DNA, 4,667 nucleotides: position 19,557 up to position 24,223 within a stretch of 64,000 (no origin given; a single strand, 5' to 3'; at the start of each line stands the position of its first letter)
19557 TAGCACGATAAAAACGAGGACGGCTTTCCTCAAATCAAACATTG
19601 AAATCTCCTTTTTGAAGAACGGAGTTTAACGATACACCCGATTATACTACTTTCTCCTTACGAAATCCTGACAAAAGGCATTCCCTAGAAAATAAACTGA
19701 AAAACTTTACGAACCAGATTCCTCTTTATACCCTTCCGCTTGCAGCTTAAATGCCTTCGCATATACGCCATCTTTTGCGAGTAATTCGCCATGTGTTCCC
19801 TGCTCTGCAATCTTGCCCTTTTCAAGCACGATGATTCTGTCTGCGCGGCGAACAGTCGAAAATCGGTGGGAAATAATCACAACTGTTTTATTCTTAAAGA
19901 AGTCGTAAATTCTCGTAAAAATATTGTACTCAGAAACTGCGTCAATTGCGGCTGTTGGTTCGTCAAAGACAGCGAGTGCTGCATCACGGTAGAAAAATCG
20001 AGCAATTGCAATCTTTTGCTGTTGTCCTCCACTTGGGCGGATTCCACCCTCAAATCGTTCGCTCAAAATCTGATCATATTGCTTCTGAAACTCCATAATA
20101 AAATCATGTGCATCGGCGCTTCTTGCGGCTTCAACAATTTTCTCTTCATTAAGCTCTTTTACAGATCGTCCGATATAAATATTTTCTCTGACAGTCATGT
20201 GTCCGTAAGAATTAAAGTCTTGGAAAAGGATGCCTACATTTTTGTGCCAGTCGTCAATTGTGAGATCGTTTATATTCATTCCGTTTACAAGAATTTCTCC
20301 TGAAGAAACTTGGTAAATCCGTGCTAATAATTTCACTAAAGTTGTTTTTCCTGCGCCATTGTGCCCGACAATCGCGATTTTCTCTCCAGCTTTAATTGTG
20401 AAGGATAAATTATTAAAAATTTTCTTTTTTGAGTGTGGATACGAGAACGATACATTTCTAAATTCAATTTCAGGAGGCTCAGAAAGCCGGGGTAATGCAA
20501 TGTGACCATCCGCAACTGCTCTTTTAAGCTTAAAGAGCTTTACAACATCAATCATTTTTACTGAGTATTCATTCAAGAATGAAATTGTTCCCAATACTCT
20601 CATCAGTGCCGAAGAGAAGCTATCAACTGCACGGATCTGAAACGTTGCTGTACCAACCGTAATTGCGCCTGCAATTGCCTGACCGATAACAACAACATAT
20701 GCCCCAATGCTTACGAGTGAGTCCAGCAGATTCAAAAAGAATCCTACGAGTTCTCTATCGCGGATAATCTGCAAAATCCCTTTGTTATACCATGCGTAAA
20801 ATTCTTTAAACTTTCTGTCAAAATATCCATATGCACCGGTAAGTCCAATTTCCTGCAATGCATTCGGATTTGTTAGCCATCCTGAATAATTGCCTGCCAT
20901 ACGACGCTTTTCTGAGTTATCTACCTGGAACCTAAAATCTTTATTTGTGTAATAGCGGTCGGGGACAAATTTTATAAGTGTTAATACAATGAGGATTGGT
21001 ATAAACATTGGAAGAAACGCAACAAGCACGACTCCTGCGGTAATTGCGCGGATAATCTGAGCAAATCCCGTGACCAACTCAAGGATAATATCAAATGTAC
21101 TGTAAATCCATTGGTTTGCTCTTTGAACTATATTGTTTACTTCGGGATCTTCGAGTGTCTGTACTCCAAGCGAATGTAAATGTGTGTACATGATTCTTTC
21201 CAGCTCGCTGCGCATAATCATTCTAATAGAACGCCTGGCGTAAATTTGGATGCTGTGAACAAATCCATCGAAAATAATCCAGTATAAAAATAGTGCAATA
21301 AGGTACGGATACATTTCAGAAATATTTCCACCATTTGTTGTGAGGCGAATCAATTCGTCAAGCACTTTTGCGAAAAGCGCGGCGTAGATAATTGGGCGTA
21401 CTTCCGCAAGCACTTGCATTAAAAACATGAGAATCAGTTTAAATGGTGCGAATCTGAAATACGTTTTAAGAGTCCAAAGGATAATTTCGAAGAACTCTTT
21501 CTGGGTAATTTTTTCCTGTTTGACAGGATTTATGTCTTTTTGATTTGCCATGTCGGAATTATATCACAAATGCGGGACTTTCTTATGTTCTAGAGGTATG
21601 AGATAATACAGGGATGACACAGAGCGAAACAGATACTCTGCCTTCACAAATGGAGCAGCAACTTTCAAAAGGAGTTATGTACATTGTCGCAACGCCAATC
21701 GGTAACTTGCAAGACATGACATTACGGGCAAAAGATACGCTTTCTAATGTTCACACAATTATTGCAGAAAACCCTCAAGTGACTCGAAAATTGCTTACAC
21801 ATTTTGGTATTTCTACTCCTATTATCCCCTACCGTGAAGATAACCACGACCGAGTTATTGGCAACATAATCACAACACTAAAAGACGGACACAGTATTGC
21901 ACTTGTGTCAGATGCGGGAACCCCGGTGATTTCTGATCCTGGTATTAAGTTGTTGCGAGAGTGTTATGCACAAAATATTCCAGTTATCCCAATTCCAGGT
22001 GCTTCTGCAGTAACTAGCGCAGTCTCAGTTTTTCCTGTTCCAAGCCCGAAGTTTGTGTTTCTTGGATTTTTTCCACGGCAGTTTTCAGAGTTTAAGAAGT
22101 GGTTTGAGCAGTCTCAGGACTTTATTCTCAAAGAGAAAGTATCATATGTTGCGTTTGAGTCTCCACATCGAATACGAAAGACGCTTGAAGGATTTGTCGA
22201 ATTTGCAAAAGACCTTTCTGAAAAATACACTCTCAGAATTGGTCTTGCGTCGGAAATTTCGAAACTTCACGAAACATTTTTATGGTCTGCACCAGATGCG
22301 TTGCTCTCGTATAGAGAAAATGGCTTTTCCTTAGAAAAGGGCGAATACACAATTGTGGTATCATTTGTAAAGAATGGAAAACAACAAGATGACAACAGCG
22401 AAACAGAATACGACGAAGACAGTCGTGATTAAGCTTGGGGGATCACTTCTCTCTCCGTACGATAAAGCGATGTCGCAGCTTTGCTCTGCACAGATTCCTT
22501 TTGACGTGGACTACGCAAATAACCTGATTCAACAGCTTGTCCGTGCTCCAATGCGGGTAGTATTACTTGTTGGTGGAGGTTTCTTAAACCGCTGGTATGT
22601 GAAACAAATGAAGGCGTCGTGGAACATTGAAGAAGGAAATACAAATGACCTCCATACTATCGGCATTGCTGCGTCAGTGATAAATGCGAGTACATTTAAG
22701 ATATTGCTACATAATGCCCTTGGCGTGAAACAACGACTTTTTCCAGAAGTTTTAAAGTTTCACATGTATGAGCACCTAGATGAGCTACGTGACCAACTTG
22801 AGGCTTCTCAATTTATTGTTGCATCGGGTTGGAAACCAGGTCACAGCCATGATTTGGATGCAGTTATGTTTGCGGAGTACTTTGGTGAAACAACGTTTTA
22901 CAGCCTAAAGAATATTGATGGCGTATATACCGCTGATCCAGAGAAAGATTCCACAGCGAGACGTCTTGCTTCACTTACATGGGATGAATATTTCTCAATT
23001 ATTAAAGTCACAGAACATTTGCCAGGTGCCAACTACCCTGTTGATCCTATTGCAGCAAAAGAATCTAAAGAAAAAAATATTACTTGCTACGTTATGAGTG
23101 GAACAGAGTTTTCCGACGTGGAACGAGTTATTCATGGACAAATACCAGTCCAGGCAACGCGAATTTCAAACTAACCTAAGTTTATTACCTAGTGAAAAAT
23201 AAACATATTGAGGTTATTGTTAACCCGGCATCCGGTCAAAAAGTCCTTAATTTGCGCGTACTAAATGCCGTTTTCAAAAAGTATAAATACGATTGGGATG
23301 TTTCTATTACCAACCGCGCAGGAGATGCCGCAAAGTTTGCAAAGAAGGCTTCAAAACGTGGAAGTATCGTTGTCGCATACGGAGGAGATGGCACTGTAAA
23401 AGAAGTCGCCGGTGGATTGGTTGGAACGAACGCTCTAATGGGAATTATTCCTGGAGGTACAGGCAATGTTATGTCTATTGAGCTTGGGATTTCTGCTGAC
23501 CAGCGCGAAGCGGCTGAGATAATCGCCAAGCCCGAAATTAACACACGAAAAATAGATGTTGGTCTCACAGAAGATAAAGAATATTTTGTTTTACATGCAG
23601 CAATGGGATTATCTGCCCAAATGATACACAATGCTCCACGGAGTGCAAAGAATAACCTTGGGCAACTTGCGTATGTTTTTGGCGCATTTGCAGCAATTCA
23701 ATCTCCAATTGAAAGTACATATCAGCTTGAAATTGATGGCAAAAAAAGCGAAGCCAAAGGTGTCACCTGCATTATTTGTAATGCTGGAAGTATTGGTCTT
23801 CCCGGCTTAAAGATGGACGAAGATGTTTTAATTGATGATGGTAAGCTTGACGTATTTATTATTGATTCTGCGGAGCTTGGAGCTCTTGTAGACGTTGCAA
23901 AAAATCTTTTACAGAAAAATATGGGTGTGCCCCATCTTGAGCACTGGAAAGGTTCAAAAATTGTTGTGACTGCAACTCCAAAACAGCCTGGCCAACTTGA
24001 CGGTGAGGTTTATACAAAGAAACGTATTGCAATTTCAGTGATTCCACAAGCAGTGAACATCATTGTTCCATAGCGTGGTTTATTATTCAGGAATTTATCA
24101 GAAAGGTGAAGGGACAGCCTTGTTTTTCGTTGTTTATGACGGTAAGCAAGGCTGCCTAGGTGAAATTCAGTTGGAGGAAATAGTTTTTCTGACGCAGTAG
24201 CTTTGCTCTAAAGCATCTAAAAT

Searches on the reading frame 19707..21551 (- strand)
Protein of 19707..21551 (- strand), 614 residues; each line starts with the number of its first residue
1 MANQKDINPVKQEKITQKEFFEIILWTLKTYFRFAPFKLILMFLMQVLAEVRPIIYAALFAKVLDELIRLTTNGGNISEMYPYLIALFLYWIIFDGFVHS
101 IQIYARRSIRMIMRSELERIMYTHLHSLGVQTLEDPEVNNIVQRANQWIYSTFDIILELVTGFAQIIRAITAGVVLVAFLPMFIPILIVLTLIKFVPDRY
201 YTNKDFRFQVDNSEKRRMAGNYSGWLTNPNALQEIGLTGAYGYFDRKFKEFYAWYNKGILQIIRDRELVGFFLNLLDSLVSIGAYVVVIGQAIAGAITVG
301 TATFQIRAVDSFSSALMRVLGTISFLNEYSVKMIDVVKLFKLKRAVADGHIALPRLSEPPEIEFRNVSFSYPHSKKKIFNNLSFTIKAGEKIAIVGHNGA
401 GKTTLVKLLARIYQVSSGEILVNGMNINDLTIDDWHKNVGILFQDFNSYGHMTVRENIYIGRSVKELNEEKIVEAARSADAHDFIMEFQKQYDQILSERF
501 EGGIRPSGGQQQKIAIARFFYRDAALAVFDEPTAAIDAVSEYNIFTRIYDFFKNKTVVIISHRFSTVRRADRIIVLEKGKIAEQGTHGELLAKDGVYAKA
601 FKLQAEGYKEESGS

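Call 20: search_protein_families(library=pfam, proteins=[window:19707-21551:-], max_evalue=0.01)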
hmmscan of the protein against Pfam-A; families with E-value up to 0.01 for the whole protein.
window:19707-21551:- (614 aa): 6 families
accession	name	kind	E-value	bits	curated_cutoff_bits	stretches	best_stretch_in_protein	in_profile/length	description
PF00005.33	ABC_tran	-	1.3e-32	113.7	25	1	379-534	1-137/137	ABC transporter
PF02463.25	SMC_N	-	1.3e-07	31.7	40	1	392-577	27-212/220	RecF/RecN/SMC N terminal domain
PF13304.12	AAA_21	-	0.00055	20.5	27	0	393-421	3-26/304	AAA domain, putative AbiEii toxin, Type IV TA system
PF13175.12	AAA_15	-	0.0038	17.3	32.1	1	390-439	23-73/374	AAA ATPase domain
PF02367.23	TsaE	-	0.0061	16.9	26.6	0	376-416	8-48/128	Threonylcarbamoyl adenosine biosynthesis protein TsaE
PF13476.12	AAA_23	-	0.0083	17.2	27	0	391-410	21-40/201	AAA domain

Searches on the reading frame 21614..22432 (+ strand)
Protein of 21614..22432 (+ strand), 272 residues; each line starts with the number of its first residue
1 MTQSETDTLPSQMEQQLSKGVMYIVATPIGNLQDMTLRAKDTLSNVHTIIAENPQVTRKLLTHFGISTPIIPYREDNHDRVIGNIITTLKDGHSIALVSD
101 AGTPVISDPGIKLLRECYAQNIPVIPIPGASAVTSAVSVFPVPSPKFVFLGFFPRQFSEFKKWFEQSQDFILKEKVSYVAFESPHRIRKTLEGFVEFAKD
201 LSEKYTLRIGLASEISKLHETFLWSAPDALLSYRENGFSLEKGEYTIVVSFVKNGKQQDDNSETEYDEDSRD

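Call 8: search_protein_families(library=pfam, proteins=[window:21614-22432:+], max_evalue=0.001)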
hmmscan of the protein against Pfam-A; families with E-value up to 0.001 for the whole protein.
window:21614-22432:+ (272 aa): 1 family
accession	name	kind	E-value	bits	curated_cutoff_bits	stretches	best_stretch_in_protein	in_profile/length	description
PF00590.25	TP_methylase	-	1.4e-18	68.1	27.8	1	23-222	3-203/212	Tetrapyrrole (Corrin/Porphyrin) Methylases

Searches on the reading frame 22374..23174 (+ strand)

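Call 8: search_protein_families(library=pfam, proteins=[window:22374-23174:+], max_evalue=0.001)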
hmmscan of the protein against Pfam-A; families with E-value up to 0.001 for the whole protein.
window:22374-23174:+ (266 aa): 1 family
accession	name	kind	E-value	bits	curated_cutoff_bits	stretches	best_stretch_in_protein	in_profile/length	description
PF00696.33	AA_kinase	-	2.5e-21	76.9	24.9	1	15-242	1-234/234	Amino acid kinase family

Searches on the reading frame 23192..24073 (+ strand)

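Call 8: search_protein_families(library=pfam, proteins=[window:23192-24073:+], max_evalue=0.001)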
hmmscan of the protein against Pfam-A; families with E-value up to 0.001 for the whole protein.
window:23192-24073:+ (293 aa): 2 families
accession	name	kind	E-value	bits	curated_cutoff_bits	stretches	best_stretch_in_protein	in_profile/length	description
PF00781.29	DAGK_cat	-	7.5e-25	87.4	23.6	1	7-124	3-123/125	Diacylglycerol kinase catalytic domain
PF19279.4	YegS_C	-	1e-17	64.8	27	1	138-291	5-157/158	YegS C-terminal NAD kinase beta sandwich-like domain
